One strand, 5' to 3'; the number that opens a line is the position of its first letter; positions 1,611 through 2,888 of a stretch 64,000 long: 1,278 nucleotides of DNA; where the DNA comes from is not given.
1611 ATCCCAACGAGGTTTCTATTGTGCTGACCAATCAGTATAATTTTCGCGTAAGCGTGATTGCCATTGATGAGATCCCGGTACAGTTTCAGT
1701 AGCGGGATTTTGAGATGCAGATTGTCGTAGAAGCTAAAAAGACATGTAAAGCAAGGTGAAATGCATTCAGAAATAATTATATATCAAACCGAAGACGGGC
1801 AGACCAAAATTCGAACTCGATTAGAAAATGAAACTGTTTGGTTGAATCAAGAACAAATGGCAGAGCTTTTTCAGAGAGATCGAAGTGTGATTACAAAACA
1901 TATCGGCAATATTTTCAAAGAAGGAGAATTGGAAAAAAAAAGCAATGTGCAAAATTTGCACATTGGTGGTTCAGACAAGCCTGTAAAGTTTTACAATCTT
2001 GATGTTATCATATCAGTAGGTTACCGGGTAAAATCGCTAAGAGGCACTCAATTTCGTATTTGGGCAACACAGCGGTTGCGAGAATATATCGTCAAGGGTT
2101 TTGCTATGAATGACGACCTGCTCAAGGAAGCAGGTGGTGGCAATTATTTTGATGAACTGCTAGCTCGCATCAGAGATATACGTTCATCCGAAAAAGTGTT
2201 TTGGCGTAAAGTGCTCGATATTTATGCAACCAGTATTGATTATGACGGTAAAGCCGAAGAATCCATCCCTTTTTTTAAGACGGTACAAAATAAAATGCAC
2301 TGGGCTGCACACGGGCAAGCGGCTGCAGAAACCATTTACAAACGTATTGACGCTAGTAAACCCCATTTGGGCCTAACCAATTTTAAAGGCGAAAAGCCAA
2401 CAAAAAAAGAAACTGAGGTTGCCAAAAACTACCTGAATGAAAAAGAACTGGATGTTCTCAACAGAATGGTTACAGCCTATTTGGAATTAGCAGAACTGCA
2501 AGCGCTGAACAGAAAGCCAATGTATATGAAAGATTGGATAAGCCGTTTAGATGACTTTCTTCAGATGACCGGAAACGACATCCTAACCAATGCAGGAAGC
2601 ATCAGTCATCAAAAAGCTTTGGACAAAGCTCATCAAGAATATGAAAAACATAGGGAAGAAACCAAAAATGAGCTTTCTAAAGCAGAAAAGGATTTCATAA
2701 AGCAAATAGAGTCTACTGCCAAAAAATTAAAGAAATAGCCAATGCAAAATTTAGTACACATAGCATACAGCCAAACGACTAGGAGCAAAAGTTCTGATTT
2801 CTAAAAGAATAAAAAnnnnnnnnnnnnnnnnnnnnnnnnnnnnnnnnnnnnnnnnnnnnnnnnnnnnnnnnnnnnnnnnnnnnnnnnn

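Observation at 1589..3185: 157-bp degenerate direct repeat of an internal DUF58 gene segment brackets rhuM: a recombination or insertion scar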

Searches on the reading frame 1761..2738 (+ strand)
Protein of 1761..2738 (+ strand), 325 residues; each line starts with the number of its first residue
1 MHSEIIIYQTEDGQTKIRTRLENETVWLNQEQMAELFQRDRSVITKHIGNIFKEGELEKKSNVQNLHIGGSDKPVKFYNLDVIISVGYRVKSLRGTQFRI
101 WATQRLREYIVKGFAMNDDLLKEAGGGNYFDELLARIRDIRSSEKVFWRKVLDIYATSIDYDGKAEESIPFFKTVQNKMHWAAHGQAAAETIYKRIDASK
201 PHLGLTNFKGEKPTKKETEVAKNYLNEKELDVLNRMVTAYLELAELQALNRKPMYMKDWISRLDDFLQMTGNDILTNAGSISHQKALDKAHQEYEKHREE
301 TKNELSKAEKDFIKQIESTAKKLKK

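Call 6: search_protein_families(library=pfam, proteins=[window:1761-2738:+], max_evalue=0.01)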
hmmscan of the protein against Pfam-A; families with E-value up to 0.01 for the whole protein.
window:1761-2738:+ (325 aa): 1 family
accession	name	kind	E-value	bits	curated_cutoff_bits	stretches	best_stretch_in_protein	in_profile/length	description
PF13310.11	Virulence_RhuM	-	1e-106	356.3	33.7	1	71-303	17-250/252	Virulence protein RhuM family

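Call 7: search_protein_families(library=padloc, proteins=[window:1761-2738:+], max_evalue=0.01)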
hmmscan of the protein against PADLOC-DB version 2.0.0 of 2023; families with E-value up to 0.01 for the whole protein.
window:1761-2738:+ (325 aa): 40 families (the best 25 are shown)
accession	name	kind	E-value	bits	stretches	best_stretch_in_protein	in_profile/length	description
PDLC04843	PDC-S05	-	1.7e-155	515.2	1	2-324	5-327/330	-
PDLC04853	PDC-S05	-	1e-139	463.4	1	2-322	5-331/336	-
PDLC04851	PDC-S05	-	3.9e-131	435.2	1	3-321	10-336/342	-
PDLC04852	PDC-S05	-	4.7e-124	411.8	1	2-324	10-340/346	-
PDLC04864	PDC-S05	-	2.6e-118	392.3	1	64-322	14-272/277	-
PDLC04868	PDC-S05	-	2.2e-112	373.4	1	3-322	6-332/335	-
PDLC04871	PDC-S05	-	3.1e-101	337.6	1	1-306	129-447/468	-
PDLC04870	PDC-S05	-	3.5e-90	299.1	1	2-198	8-209/214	-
PDLC04876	PDC-S05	-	1.2e-60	202.2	1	2-158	7-171/174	-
PDLC04965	PDC-S23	-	4.6e-55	185.3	1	2-141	2-147/327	-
PDLC04858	PDC-S05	-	1.9e-54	181.1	1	2-124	2-129/138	-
PDLC04854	PDC-S05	-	3.5e-53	178.4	1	2-126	2-133/212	-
PDLC04964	PDC-S23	-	4.9e-53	178.4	1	2-132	2-137/331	-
PDLC04872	PDC-S05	-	4.6e-51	170.6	1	3-124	5-132/152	-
PDLC04879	PDC-S05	-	2.3e-48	163.1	1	2-120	4-126/285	-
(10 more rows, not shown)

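Call 26: find_homologous_proteins(query=window:1761-2735:+, max_evalue=1e-60)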
Query window:1761-2735:+ (325 aa): 7998 proteins with E <= 1e-60 among 8000 candidates; the best 120 are listed.
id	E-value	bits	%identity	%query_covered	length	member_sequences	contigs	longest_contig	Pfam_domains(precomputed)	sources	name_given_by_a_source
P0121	8.0e-212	720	100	100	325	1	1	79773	PF13310.12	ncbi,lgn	ncbi:MAG: virulence RhuM family protein [Leeuwenhoekiella sp.]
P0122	1.6e-199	680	95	100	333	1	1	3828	PF13310.12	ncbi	-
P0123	1.7e-198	676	94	100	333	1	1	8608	PF13310.12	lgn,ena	-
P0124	1.7e-198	676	94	100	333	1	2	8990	PF13310.12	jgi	jgi:hypothetical protein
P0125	1.5e-197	673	94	100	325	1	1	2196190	PF13310.12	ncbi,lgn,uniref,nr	ncbi:virulence RhuM family protein [Maribacter sp. Hel_I_7]|uniref:virulence RhuM family protein n=1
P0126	2.6e-197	672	93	100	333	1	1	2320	PF13310.12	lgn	-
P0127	3.7e-197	672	94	100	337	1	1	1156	PF13310.12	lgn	-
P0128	3.9e-197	672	93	100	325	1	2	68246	PF13310.12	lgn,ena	-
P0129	6.4e-197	671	93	100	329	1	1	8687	PF13310.12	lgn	-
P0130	7.0e-197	671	93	100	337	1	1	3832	PF13310.12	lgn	-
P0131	7.6e-197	671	93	100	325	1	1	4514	PF13310.12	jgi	jgi:hypothetical protein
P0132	2.3e-196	669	93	100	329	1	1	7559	PF13310.12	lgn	-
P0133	2.6e-196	669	93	100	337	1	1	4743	PF13310.12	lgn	-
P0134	5.5e-196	668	93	100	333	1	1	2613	PF13310.12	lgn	-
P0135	8.4e-196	667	93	100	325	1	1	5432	PF13310.12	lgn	-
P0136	1.1e-195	667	93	100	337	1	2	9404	PF13310.12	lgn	-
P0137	2.0e-195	666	93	100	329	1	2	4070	PF13310.12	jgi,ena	-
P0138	3.1e-195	666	93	100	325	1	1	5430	PF13310.12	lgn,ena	-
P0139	1.4e-194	663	93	100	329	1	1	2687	PF13310.12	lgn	-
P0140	3.8e-194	662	92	100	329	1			PF13310.12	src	-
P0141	4.8e-193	658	92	99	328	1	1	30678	PF13310.12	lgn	-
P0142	7.9e-193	658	91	100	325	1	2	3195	PF13310.12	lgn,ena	-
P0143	1.1e-192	657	91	100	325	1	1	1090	PF13310.12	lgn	-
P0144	1.4e-192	657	91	100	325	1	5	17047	PF13310.12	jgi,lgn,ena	jgi:hypothetical protein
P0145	1.7e-192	657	91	100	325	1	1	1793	PF13310.12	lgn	-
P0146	2.5e-192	656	91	100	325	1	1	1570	PF13310.12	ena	-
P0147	3.2e-192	656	91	100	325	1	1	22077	PF13310.12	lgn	-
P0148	4.8e-192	655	91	100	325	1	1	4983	PF13310.12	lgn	-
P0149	8.5e-192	654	91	100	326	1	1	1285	PF13310.12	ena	-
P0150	1.0e-191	654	90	100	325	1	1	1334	PF13310.12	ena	-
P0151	1.9e-191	653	90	100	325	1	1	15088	PF13310.12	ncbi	-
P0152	3.6e-191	652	91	100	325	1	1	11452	PF13310.12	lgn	-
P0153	4.0e-191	652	90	100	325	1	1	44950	PF13310.12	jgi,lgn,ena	-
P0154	5.7e-191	651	91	100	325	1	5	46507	PF13310.12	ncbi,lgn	-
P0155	6.9e-191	651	90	100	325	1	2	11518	PF13310.12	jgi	jgi:hypothetical protein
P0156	9.0e-191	651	90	100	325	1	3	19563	PF13310.12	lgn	-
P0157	1.0e-190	651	90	100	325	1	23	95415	PF13310.12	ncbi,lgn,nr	ncbi:MAG: virulence RhuM family protein [Flavobacteriales bacterium]|nr:virulence RhuM family protei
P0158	1.4e-190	650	90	100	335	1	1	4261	PF13310.12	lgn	-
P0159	1.6e-190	650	90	100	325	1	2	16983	PF13310.12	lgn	-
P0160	1.7e-190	650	90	100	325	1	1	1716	PF13310.12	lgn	-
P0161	3.8e-190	649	90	100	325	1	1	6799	PF13310.12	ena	-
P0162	6.2e-190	648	90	100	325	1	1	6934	PF13310.12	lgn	-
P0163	8.5e-190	648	90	100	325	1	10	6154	PF13310.12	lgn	-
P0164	9.3e-190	648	90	100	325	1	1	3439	PF13310.12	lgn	-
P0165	2.3e-189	646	90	100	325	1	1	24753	PF13310.12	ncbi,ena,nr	ncbi:MAG TPA: virulence RhuM family protein [Vicingus sp.]|nr:virulence RhuM family protein [Vicingu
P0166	3.7e-189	646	90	100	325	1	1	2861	PF13310.12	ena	-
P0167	3.7e-189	646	90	100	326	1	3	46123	PF13310.12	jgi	jgi:hypothetical protein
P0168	4.5e-189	645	90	100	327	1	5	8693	PF13310.12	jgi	jgi:hypothetical protein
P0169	5.3e-189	645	89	100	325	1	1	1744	PF13310.12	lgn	-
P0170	7.9e-189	644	90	100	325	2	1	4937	PF13310.12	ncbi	-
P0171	1.1e-188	644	90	100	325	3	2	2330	PF13310.12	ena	-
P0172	1.1e-188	644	89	100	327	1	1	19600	PF13310.12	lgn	-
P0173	1.7e-188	643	89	100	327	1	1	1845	PF13310.12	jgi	-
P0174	2.2e-188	643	90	100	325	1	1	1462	PF13310.12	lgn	-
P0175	2.5e-188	643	89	100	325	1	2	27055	PF13310.12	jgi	jgi:hypothetical protein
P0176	2.8e-188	643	88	100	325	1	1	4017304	PF13310.12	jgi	jgi:hypothetical protein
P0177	5.6e-188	642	89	100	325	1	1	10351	PF13310.12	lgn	-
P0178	5.8e-188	642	89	100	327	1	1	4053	PF13310.12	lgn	-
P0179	9.9e-188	641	89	100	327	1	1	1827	PF13310.12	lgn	-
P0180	1.0e-187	641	88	100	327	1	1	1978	PF13310.12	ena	-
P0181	2.2e-187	640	89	100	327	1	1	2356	PF13310.12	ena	-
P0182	2.7e-187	639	89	100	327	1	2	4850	PF13310.12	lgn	-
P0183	3.5e-187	639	89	100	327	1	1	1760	PF13310.12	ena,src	-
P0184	4.2e-187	639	89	100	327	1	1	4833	PF13310.12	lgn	-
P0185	4.7e-187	639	89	100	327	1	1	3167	PF13310.12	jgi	-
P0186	4.7e-187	639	88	100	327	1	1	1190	PF13310.12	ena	-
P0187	4.7e-187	639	89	100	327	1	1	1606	PF13310.12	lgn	-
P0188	4.8e-187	639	88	100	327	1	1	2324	PF13310.12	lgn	-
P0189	7.2e-187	638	88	100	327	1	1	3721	PF13310.12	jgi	jgi:hypothetical protein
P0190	8.5e-187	638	88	100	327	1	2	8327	PF13310.12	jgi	jgi:hypothetical protein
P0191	9.0e-187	638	88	99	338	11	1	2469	PF13310.12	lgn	-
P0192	9.1e-187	638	88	100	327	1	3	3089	PF13310.12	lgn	-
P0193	9.6e-187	638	88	100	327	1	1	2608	PF13310.12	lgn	-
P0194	9.6e-187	638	88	100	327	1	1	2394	PF13310.12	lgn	-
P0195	9.9e-187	638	88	100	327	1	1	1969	PF13310.12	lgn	-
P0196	1.0e-186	638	88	100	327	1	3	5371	PF13310.12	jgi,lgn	jgi:hypothetical protein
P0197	1.0e-186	638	88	100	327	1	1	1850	PF13310.12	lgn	-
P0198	1.2e-186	637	88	100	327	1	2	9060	PF13310.12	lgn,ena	-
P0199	1.3e-186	637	88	100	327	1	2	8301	PF13310.12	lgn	-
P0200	1.3e-186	637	88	100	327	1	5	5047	PF13310.12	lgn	-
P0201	1.5e-186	637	89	100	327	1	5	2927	PF13310.12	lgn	-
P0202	1.6e-186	637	88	100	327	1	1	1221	PF13310.12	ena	-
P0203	1.7e-186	637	88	100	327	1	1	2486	PF13310.12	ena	-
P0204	2.2e-186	636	88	100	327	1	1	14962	PF13310.12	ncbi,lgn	-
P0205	2.2e-186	636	88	100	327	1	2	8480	PF13310.12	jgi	jgi:hypothetical protein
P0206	2.9e-186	636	88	100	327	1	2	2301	PF13310.12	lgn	-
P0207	3.1e-186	636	88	100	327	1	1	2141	PF13310.12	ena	-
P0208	3.2e-186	636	88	100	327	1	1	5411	PF13310.12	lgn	-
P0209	4.0e-186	636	89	100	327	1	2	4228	PF13310.12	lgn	-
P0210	4.3e-186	635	88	100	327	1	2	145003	PF13310.12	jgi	jgi:hypothetical protein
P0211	4.3e-186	635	88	100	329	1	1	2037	PF13310.12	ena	-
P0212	4.6e-186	635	88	100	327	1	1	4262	PF13310.12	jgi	jgi:hypothetical protein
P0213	4.7e-186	635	88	100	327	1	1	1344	PF13310.12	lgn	-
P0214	4.9e-186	635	88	100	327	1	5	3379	PF13310.12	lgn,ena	-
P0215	6.7e-186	635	88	100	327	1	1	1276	PF13310.12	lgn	-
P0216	6.8e-186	635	88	100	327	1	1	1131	PF13310.12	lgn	-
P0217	7.0e-186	635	89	98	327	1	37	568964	PF13310.12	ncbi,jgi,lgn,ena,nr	ncbi:MAG: virulence RhuM family protein [Bacteroidetes bacterium]|nr:virulence RhuM family protein [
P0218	7.4e-186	635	88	100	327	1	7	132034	PF13310.12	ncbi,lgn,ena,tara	tara:strand:+ start:20072 stop:21055 length:984 start_codon:yes stop_codon:yes gene_type:complete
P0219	7.5e-186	635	88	100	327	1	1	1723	PF13310.12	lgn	-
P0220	7.6e-186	635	88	100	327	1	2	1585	PF13310.12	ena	-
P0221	9.4e-186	634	88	100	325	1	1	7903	PF13310.12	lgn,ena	-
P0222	1.1e-185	634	88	100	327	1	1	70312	PF13310.12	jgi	jgi:hypothetical protein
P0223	1.1e-185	634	88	100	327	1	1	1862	PF13310.12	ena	-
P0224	1.2e-185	634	88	100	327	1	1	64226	PF13310.12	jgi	jgi:hypothetical protein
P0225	1.4e-185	634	88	100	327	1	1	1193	PF13310.12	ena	-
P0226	1.9e-185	633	88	100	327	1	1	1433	PF13310.12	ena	-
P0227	3.2e-185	633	88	100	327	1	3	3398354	PF13310.12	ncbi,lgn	ncbi:MAG: virulence RhuM family protein [Cytophagaceae bacterium]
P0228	3.8e-185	632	87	100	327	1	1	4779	PF13310.12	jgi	jgi:hypothetical protein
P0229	4.1e-185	632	88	100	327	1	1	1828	PF13310.12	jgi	-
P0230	4.9e-185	632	88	100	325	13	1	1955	PF13310.12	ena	-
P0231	1.1e-184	631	88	100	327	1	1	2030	PF13310.12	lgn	-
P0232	1.3e-184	631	87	100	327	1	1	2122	PF13310.12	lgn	-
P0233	1.8e-184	630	87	100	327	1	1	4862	PF13310.12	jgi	jgi:hypothetical protein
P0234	2.3e-184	630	87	100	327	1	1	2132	PF13310.12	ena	-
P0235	5.7e-184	628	87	100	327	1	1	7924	PF13310.12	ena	-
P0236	3.4e-183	626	87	100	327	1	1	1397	PF13310.12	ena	-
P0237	3.6e-183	626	87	99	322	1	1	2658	PF13310.12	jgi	-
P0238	3.7e-183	626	88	99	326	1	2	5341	PF13310.12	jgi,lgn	jgi:hypothetical protein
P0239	8.7e-183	625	86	100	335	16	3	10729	PF13310.12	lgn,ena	-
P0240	3.3e-182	623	85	100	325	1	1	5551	PF13310.12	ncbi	-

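Call 27: find_encoding_contigs(protein=P0121, flank=10000, max_places=6)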
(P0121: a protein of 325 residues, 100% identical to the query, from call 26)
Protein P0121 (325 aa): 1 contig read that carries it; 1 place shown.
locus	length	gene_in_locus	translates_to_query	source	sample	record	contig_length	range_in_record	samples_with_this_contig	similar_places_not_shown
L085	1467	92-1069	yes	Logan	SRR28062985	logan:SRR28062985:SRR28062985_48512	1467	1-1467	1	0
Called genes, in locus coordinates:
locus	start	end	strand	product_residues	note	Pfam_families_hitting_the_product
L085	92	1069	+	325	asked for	PF13310:Virulence_RhuM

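Call 29: find_encoding_contigs(protein=P0125, flank=8000, max_places=3)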
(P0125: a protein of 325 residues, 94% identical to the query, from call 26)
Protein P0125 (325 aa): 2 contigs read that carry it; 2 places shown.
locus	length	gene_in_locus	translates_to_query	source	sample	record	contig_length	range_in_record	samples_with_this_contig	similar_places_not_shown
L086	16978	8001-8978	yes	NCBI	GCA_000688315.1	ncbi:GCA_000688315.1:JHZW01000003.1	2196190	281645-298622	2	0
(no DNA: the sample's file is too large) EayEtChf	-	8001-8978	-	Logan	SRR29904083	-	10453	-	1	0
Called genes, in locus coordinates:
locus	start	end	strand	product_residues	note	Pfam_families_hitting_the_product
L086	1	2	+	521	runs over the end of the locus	PF00089:Trypsin, PF13365:Trypsin_2 (weak), PF19408:PKD_6 (faint), PF18962:Por_Secre_tail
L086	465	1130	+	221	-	PF00239:Resolvase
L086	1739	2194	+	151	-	-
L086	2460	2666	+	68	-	PF12844:HTH_19 (weak), PF13443:HTH_26, PF01381:HTH_3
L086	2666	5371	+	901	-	PF20464:MmeI_N, PF20465:MmeI_hel, PF02384:N6_Mtase (weak), PF20473:MmeI_Mtase, PF07669:Eco57I, PF20466:MmeI_TRD, PF20467:MmeI_C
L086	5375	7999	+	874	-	PF13166:AAA_13, PF13304:AAA_21 (weak)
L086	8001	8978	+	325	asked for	PF13310:Virulence_RhuM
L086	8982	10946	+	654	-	PF04851:ResIII (weak), PF00270:DEAD, PF00271:Helicase_C (faint)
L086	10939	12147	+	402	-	PF10544:T5orf172, PF13455:MUG113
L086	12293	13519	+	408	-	PF14082:SduA_C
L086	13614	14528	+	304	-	PF18734:HEPN_AbiU2 (weak)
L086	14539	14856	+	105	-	-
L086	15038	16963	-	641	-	PF07719:TPR_2 (faint), PF13181:TPR_8 (faint), PF00515:TPR_1 (faint), PF13424:TPR_12 (weak), PF00512:HisKA (weak), PF02518:HATPase_c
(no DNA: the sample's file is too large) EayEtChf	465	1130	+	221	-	PF00239:Resolvase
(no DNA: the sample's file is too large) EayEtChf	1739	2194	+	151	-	-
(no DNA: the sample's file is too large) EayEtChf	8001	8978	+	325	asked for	PF13310:Virulence_RhuM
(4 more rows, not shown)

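Call 30: find_encoding_contigs(protein=P0128, flank=8000, max_places=3)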
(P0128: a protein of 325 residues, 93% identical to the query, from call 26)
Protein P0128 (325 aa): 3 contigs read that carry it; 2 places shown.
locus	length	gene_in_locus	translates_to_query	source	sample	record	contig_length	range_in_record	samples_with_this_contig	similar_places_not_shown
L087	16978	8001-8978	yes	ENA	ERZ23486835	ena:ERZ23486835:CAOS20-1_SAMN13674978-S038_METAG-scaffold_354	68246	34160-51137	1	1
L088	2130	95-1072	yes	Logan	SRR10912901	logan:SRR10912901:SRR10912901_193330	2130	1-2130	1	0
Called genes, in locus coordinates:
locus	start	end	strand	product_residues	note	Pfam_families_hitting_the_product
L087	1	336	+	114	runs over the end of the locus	-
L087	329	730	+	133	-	-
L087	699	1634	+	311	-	-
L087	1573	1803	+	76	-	-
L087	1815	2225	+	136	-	PF00191:Annexin (faint)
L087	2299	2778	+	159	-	PF02557:VanY, PF13539:Peptidase_M15_4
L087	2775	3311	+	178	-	PF04002:RadC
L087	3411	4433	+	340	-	-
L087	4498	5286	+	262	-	-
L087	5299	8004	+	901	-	PF20464:MmeI_N, PF20465:MmeI_hel, PF02384:N6_Mtase (weak), PF20473:MmeI_Mtase, PF07669:Eco57I, PF20466:MmeI_TRD, PF20467:MmeI_C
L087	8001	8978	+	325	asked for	PF13310:Virulence_RhuM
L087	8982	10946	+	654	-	PF04851:ResIII (weak), PF00270:DEAD, PF00271:Helicase_C (faint)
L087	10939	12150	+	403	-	PF10544:T5orf172, PF13455:MUG113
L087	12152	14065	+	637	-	PF00383:dCMP_cyt_deam_1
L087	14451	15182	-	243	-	-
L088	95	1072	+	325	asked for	PF13310:Virulence_RhuM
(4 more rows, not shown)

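Call 31: find_encoding_contigs(protein=P0123, flank=8000, max_places=3)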
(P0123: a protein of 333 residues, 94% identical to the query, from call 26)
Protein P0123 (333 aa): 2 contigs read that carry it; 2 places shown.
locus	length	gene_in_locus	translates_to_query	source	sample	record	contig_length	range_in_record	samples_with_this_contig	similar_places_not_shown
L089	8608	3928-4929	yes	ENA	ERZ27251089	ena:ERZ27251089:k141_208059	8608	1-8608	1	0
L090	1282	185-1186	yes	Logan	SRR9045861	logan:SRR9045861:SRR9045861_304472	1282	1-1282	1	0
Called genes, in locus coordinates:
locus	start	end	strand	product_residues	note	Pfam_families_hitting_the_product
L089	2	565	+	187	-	?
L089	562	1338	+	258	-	-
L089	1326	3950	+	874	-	PF13166:AAA_13, PF13304:AAA_21 (weak)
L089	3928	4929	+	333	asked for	PF13310:Virulence_RhuM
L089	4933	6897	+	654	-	PF04851:ResIII (weak), PF00270:DEAD, PF00271:Helicase_C (faint)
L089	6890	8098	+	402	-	PF10544:T5orf172, PF13455:MUG113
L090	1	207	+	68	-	?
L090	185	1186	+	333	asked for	PF13310:Virulence_RhuM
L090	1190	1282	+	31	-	?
